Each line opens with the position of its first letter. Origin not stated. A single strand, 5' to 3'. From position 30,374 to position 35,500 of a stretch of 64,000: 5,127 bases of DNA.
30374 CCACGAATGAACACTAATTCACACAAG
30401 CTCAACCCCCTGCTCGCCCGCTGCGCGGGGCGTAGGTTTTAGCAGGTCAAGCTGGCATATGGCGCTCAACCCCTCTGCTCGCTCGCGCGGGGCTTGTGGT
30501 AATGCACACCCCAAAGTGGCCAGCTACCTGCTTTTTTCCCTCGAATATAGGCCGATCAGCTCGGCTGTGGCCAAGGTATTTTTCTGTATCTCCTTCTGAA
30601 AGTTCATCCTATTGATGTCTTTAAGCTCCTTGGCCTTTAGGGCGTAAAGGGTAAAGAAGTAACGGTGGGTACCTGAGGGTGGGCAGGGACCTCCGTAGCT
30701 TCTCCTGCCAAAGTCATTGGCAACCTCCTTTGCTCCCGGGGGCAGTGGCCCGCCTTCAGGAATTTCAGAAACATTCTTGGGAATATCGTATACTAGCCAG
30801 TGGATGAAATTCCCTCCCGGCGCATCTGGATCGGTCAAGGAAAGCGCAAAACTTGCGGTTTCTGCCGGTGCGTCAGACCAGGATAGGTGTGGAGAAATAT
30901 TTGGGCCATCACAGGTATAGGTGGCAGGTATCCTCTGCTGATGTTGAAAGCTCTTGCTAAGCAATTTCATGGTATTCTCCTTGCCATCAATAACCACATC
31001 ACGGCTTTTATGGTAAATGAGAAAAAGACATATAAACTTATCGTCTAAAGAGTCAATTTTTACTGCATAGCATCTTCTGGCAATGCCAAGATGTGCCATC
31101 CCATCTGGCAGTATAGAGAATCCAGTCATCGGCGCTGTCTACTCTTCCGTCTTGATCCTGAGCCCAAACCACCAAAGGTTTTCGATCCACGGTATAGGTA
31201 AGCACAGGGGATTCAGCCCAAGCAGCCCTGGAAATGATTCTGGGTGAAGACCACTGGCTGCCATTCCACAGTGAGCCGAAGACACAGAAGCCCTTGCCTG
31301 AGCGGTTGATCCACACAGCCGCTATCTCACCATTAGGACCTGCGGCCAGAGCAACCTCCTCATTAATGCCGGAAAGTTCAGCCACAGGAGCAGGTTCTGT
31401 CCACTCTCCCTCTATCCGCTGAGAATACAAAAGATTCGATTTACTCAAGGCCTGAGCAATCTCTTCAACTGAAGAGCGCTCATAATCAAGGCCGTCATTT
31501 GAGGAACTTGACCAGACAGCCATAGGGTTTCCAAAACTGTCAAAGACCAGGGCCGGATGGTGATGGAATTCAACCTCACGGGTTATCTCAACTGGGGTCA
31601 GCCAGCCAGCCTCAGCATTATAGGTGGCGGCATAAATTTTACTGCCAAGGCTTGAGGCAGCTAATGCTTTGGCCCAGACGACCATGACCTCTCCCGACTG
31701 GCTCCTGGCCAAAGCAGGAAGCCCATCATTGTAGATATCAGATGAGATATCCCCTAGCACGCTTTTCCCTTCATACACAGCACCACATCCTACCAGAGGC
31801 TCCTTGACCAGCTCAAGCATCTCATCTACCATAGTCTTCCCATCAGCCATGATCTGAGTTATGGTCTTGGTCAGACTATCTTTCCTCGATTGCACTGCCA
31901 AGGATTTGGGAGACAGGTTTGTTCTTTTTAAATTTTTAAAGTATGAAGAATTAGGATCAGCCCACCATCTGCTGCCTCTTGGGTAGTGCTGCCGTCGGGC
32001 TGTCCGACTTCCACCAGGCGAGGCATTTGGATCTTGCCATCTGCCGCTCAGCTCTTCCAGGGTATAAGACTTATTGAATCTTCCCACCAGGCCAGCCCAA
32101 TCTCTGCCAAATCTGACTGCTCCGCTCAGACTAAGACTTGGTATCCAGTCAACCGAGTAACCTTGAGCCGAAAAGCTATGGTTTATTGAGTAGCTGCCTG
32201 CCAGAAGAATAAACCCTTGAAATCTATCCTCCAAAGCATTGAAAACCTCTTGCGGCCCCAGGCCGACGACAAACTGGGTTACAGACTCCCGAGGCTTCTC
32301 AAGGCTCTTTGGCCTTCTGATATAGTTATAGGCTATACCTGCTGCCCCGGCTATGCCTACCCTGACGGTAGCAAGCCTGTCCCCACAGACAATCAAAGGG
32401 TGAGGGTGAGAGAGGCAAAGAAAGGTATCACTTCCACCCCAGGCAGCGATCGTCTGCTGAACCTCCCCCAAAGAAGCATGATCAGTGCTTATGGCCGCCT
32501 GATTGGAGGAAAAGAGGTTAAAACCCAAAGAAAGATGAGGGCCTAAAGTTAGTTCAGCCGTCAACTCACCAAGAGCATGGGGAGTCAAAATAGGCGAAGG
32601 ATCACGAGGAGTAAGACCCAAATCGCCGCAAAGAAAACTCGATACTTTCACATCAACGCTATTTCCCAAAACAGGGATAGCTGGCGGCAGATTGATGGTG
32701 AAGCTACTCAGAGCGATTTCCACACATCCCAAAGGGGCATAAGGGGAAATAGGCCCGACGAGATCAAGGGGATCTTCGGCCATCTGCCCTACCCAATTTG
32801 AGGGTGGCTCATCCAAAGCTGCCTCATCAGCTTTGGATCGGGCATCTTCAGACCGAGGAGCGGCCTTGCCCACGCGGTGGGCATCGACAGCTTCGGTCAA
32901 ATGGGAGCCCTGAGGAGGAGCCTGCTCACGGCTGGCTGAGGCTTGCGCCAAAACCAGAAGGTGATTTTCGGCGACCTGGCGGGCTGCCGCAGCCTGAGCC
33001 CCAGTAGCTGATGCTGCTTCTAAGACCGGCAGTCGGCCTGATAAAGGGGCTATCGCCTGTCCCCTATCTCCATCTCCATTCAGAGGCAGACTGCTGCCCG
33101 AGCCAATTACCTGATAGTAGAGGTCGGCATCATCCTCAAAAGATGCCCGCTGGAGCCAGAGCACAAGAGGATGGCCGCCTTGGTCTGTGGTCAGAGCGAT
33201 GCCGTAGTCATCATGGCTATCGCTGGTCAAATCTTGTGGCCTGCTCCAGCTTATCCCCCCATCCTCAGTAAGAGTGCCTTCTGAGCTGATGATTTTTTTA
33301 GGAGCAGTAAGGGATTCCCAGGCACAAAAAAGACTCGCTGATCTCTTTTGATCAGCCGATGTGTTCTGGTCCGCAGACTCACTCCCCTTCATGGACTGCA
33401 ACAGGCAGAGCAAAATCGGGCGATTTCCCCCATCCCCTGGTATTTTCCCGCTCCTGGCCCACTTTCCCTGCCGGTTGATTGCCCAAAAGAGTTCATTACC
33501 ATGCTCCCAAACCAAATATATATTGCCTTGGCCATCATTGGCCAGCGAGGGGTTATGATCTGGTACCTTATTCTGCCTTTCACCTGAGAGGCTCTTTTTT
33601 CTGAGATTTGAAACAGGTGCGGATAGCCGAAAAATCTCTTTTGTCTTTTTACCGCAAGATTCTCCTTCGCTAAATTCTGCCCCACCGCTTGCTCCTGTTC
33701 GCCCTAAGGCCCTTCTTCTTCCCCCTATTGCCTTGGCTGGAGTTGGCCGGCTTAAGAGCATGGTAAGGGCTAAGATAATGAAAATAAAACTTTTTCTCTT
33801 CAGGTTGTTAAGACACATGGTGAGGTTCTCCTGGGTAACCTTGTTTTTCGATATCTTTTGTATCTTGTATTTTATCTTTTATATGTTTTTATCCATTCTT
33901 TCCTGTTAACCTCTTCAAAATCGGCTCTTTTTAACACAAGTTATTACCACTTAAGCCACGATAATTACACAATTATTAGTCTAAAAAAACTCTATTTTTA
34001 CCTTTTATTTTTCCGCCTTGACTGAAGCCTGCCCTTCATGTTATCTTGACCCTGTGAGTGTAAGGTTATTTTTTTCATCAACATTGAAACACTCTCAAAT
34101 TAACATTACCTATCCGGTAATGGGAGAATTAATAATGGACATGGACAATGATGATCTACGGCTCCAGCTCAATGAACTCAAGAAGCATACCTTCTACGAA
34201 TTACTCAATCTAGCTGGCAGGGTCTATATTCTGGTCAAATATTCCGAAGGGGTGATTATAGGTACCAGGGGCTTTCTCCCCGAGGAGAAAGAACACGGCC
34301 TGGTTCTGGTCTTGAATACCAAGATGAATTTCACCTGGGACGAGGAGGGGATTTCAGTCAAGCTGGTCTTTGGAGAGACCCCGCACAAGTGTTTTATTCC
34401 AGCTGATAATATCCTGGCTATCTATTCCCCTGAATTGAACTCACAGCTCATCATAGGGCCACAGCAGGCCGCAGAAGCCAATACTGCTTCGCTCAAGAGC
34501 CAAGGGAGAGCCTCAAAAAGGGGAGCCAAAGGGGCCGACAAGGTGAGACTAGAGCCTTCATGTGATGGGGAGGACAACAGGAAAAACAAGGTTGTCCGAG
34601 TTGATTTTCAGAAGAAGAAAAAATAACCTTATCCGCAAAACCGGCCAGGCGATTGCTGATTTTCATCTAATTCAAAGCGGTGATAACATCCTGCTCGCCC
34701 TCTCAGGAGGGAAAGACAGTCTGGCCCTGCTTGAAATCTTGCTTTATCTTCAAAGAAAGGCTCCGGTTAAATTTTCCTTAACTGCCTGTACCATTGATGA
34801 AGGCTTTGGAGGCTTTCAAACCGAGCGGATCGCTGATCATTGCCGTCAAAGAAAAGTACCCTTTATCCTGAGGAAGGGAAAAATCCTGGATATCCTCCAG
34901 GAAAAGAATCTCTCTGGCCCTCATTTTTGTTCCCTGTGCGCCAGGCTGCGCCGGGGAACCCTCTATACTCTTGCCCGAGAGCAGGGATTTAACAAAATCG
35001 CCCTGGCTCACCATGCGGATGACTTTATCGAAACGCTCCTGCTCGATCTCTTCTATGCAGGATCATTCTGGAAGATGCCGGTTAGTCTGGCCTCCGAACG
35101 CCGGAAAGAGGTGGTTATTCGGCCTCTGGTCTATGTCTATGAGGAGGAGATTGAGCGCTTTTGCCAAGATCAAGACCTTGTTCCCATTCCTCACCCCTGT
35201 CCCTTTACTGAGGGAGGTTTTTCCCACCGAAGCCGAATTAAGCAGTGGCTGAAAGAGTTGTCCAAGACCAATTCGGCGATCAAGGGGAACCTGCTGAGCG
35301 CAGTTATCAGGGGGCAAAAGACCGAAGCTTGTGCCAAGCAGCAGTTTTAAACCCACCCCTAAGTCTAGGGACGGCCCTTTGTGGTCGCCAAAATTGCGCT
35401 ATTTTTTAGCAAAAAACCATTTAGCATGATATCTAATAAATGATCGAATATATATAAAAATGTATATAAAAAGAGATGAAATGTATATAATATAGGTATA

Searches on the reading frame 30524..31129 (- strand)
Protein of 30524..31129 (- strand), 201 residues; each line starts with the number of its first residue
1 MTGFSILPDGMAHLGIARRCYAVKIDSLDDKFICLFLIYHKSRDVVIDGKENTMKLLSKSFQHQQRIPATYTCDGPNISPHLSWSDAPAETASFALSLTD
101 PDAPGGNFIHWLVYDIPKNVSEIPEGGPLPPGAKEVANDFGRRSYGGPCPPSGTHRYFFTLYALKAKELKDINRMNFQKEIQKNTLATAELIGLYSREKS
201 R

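Call 7: search_protein_families(library=pfam, proteins=[window:30524-31129:-])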
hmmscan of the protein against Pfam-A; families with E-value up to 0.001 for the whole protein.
window:30524-31129:- (201 aa): 1 family
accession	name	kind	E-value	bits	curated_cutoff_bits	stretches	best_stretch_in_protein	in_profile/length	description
PF01161.25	PBP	-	7.6e-41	140.1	24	1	67-195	2-135/135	Phosphatidylethanolamine-binding protein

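Call 14: find_encoding_contigs(protein=window:30524-31129:-, flank=6000, max_places=10)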
Protein window:30524-31129:- (201 aa): no gene with exactly this product is on record in the collection.

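Call 43: find_homologous_proteins(query=window:30524-31099:-, max_evalue=1e-30)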
Query window:30524-31099:- (191 aa): 5318 proteins with E <= 1e-30 among 8000 candidates; the best 120 are listed.
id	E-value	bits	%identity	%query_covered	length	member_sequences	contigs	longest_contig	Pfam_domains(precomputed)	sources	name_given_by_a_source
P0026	1.1e-88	314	86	82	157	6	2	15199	PF01161.26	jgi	jgi:Raf kinase inhibitor-like YbhB/YbcL family protein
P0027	5.8e-84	299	87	77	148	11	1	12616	PF01161.26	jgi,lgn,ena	-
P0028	1.9e-83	297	86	77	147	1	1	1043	PF01161.26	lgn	-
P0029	1.8e-73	264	77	76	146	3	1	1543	PF01161.26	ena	-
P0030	3.0e-71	257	75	76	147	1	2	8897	PF01161.26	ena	-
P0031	2.4e-67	244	71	77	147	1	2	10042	PF01161.26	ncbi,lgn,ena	-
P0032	8.8e-67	243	72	77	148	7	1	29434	PF01161.26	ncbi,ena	-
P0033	1.2e-65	239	71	76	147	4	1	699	PF01161.26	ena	-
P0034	1.3e-64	235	67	77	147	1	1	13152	PF01161.26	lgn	-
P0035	2.2e-63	231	64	77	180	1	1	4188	PF01161.26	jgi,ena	-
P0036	9.3e-62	226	61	77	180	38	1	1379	PF01161.26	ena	-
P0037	9.5e-62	226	64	77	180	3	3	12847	PF01161.26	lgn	-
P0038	1.8e-61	225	57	87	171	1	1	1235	PF01161.26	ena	-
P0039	4.0e-61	224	62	76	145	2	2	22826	PF01161.26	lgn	-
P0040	4.9e-61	224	62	77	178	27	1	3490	PF01161.26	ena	-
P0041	8.9e-61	223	63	77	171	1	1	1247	PF01161.26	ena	-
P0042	1.1e-60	223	61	77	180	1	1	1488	PF01161.26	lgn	-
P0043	1.6e-60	222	63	77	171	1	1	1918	PF01161.26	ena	-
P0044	2.7e-60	221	57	88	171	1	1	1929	PF01161.26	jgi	jgi:Raf kinase inhibitor-like YbhB/YbcL family protein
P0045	3.1e-60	221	54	87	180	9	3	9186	PF01161.26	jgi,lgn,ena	jgi:hypothetical protein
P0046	3.9e-60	221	56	88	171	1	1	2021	PF01161.26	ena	-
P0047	3.9e-60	221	61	77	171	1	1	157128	PF01161.26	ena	-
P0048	4.7e-60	221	63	75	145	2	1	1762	PF01161.26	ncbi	-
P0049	5.9e-60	220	62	76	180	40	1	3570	PF01161.26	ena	-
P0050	7.0e-60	220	56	86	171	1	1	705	PF01161.26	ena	-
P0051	9.7e-60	220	54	90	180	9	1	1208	PF01161.26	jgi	-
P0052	1.1e-59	219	59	77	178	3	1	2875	PF01161.26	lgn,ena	-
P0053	1.6e-59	219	61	77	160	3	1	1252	PF01161.26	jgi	jgi:hypothetical protein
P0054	1.7e-59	219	61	77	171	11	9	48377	PF01161.26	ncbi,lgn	-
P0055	1.7e-59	219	55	86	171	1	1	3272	PF01161.26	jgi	jgi:Raf kinase inhibitor-like YbhB/YbcL family protein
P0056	2.3e-59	218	52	95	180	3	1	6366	PF01161.26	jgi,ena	-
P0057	2.6e-59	218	63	75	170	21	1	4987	PF01161.26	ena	-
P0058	2.7e-59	218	60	77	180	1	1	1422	PF01161.26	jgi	jgi:Raf kinase inhibitor-like YbhB/YbcL family protein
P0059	2.8e-59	218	57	87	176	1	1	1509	PF01161.26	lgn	-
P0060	3.0e-59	218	62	77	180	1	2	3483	PF01161.26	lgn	-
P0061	3.0e-59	218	62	76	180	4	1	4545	PF01161.26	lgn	-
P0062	3.1e-59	218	55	87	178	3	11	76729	PF01161.26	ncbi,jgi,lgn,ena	jgi:hypothetical protein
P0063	3.2e-59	218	61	76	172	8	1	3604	PF01161.26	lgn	-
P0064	3.3e-59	218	61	77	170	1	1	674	PF01161.26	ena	-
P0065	3.3e-59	218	57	87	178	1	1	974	PF01161.26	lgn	-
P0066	6.8e-59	217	61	77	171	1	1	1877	PF01161.26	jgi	jgi:Raf kinase inhibitor-like YbhB/YbcL family protein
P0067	8.3e-59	217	60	76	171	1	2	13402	PF01161.26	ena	-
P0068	1.2e-58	216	61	77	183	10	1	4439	PF01161.26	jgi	jgi:Raf kinase inhibitor-like YbhB/YbcL family protein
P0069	1.4e-58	216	60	76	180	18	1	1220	PF01161.26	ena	-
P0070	1.4e-58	216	65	75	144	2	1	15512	PF01161.26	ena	-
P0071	1.5e-58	216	61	77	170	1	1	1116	PF01161.26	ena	-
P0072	2.3e-58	215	62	75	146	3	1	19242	PF01161.26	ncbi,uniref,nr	ncbi:MAG: YbhB/YbcL family Raf kinase inhibitor-like protein [Candidatus Omnitrophica bacterium CG11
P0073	2.8e-58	215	61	77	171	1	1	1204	PF01161.26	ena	-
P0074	3.7e-58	214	62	76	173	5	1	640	PF01161.26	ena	-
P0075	4.0e-58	214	78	58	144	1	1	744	PF01161.26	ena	-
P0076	4.1e-58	214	59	77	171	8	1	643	PF01161.26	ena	-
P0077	6.7e-58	214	60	75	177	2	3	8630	PF01161.26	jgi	jgi:Raf kinase inhibitor-like YbhB/YbcL family protein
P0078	7.6e-58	213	61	80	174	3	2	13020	PF01161.26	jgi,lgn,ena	-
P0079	8.0e-58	213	65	75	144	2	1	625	PF01161.26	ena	-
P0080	1.0e-57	213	62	76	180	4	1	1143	PF01161.26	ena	-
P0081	1.0e-57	213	54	86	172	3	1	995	PF01161.26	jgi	jgi:Raf kinase inhibitor-like YbhB/YbcL family protein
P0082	1.0e-57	213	56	85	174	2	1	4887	PF01161.26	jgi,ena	-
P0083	1.1e-57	213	60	77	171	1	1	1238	PF01161.26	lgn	-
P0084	1.1e-57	213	63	76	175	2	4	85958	PF01161.26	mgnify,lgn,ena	mgnify:CR=1 FL=1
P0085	1.4e-57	212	55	85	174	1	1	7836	PF01161.26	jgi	-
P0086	1.5e-57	212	63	75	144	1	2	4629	PF01161.26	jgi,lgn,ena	-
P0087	1.8e-57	212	58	87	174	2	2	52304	PF01161.26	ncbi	-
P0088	2.1e-57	212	55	86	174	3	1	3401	PF01161.26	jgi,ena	-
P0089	2.8e-57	212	53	91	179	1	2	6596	PF01161.26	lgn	-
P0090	2.8e-57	212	63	76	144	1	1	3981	PF01161.26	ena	-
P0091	3.5e-57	211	58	77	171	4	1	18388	PF01161.26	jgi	jgi:Raf kinase inhibitor-like YbhB/YbcL family protein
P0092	3.9e-57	211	62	76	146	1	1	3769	PF01161.26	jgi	jgi:hypothetical protein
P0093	4.1e-57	211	58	77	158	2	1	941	PF01161.26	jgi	-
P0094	4.3e-57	211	55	88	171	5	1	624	PF01161.26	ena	-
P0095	4.3e-57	211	63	74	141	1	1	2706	PF01161.26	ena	-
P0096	4.6e-57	211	58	77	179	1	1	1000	PF01161.26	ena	-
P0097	4.7e-57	211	65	75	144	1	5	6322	PF01161.26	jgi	jgi:Raf kinase inhibitor-like YbhB/YbcL family protein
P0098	9.0e-57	210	56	85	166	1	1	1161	PF01161.26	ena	-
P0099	9.8e-57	210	60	79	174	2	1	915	PF01161.26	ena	-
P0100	1.2e-56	209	58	76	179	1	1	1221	PF01161.26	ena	-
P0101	1.4e-56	209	58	77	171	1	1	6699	PF01161.26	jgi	-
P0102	1.4e-56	209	63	75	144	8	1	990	PF01161.26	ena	-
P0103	1.4e-56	209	60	77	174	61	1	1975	PF01161.26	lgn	-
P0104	1.7e-56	209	59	77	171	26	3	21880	PF01161.26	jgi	-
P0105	3.2e-56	208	53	93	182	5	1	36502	PF01161.26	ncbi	-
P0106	3.2e-56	208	63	75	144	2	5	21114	PF01161.26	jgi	jgi:Raf kinase inhibitor-like YbhB/YbcL family protein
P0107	3.8e-56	208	58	81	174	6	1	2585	PF01161.26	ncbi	-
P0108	4.5e-56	208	64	75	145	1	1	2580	PF01161.26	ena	-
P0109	4.5e-56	208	64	75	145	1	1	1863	PF01161.26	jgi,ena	-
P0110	4.5e-56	208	58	79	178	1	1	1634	PF01161.26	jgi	jgi:Raf kinase inhibitor-like YbhB/YbcL family protein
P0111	4.5e-56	208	61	76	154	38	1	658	PF01161.26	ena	-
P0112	4.8e-56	208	61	76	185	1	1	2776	PF01161.26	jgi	jgi:Raf kinase inhibitor-like YbhB/YbcL family protein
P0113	5.2e-56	207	59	75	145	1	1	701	PF01161.26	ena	-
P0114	6.2e-56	207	64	75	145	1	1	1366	PF01161.26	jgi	-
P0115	7.2e-56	207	62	75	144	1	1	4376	PF01161.26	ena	-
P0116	8.5e-56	207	64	75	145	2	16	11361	PF01161.26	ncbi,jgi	-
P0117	8.7e-56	207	59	79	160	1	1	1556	PF01161.26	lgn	-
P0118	8.7e-56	207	60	79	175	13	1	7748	PF01161.26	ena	-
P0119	1.1e-55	206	61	77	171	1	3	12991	PF01161.26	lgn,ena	-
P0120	1.2e-55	206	62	76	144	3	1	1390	PF01161.26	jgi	-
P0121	1.2e-55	206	62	75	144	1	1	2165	PF01161.26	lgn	-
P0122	1.5e-55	206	63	74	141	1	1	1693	PF01161.26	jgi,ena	-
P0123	1.6e-55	206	61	75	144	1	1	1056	PF01161.26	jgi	-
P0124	2.5e-55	205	63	76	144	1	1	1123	PF01161.26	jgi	-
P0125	2.8e-55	205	63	76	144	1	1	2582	PF01161.26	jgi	-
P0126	3.4e-55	205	60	77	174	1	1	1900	PF01161.26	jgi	jgi:hypothetical protein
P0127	3.5e-55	205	62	75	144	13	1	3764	PF01161.26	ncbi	-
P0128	3.8e-55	205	61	76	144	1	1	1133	PF01161.26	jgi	-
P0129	3.8e-55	205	62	75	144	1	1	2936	PF01161.26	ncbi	-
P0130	4.0e-55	205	62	76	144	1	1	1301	PF01161.26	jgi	-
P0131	4.2e-55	204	61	76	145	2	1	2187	PF01161.26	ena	-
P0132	4.4e-55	204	62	76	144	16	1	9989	PF01161.26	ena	-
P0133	4.5e-55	204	57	77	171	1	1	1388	PF01161.26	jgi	jgi:Raf kinase inhibitor-like YbhB/YbcL family protein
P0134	4.7e-55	204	57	80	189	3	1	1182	PF01161.26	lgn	-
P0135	5.7e-55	204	57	77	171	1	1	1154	PF01161.26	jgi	jgi:Raf kinase inhibitor-like YbhB/YbcL family protein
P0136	5.8e-55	204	61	75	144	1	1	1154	PF01161.26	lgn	-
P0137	5.8e-55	204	54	87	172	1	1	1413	PF01161.26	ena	-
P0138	6.3e-55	204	63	75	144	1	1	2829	PF01161.26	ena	-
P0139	7.0e-55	204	62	75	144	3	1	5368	PF01161.26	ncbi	-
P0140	7.0e-55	204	61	75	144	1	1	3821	PF01161.26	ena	-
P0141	7.7e-55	204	63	75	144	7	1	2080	PF01161.26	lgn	-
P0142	7.9e-55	204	57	79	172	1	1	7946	PF01161.26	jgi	jgi:Raf kinase inhibitor-like YbhB/YbcL family protein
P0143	8.8e-55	203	53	86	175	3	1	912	PF01161.26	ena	-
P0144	9.0e-55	203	56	79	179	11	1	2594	PF01161.26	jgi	jgi:hypothetical protein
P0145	9.3e-55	203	59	76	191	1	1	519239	PF01161.26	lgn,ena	-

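Call 44: find_encoding_contigs(protein=P0026, flank=4000, max_places=6)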
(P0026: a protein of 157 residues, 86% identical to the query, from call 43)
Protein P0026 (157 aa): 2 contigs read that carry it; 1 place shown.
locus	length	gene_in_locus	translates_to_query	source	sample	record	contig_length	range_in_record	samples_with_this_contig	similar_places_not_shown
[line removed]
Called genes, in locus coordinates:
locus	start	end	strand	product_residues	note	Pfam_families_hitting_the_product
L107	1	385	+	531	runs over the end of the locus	-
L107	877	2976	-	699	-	PF13188:PAS_8 (weak), PF00989:PAS, PF08448:PAS_4 (weak), PF13426:PAS_9, PF00158:Sigma54_activat, PF14532:Sigma54_activ_2, PF25601:AAA_lid_14, PF02954:HTH_8, +2 more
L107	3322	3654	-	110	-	PF01047:MarR (weak), PF12840:HTH_20, PF01022:HTH_5, PF13412:HTH_24 (weak)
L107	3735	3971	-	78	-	-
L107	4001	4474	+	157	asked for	PF01161:PBP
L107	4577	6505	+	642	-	-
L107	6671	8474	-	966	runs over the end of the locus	PF00884:Sulfatase, PF01663:Phosphodiest, PF16347:SGSH_C, PF13424:TPR_12, PF13414:TPR_11, PF13414:TPR_11, PF13432:TPR_16, PF14559:TPR_19, +57 more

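Call 45: find_encoding_contigs(protein=P0030, flank=4000, max_places=4)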
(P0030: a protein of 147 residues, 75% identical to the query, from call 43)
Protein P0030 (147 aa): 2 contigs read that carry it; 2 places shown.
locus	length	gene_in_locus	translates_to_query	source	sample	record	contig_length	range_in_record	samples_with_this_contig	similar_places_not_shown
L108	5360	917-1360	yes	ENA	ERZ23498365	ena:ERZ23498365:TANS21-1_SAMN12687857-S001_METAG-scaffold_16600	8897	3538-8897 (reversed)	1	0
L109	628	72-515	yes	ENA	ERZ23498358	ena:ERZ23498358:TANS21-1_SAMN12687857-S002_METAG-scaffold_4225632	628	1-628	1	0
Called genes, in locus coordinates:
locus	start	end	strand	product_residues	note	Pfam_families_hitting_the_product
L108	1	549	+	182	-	?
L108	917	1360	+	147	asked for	PF01161:PBP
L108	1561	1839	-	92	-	-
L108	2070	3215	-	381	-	-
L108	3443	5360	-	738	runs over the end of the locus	PF23139:OB_YrrC, PF14490:HHH_RecD2, PF00270:DEAD (weak), PF13086:AAA_11, PF13245:AAA_19, PF13604:AAA_30, PF18335:SH3_13, PF13538:UvrD_C_2, +4 more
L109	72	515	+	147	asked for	PF01161:PBP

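Call 46: find_encoding_contigs(protein=P0032, flank=4000, max_places=4)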
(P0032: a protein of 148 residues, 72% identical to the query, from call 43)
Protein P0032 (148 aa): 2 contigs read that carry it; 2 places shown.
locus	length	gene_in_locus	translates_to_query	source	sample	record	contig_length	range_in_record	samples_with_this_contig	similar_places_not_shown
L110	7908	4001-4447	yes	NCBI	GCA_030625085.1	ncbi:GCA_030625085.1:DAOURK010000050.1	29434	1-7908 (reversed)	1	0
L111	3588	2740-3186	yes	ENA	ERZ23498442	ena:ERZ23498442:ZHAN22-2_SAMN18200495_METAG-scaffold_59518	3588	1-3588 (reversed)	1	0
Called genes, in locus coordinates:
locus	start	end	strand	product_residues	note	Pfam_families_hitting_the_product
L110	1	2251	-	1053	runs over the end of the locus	PF01564:Spermine_synth, PF13414:TPR_11 (weak), PF13414:TPR_11 (weak), PF13432:TPR_16 (weak), PF14559:TPR_19 (weak), PF13414:TPR_11, PF13432:TPR_16, PF14559:TPR_19 (weak), +12 more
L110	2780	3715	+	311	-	PF00989:PAS (weak), PF08448:PAS_4 (weak), PF13426:PAS_9 (weak), PF00990:GGDEF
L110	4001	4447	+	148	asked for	PF01161:PBP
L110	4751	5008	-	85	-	-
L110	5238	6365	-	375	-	-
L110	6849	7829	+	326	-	PF13188:PAS_8 (faint), PF08448:PAS_4 (faint), PF00989:PAS (weak), PF13426:PAS_9 (weak), PF08447:PAS_3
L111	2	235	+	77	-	?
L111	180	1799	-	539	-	PF13007:LZ_Tnp_IS66, PF13005:zf-IS66, PF03050:DDE_Tnp_IS66, PF13817:DDE_Tnp_IS66_C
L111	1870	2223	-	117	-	PF05717:TnpB_IS66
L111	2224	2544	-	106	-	-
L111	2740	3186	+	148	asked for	PF01161:PBP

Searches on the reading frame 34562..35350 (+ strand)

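Call 25: search_protein_families(library=pfam, proteins=[window:34562-35350:+], max_evalue=0.01)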
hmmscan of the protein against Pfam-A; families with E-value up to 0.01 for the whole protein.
window:34562-35350:+ (262 aa): 1 family
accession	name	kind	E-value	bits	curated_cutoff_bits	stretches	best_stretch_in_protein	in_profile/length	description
PF01171.26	ATP_bind_3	-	9.5e-21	74.8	27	1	43-206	2-161/182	PP-loop family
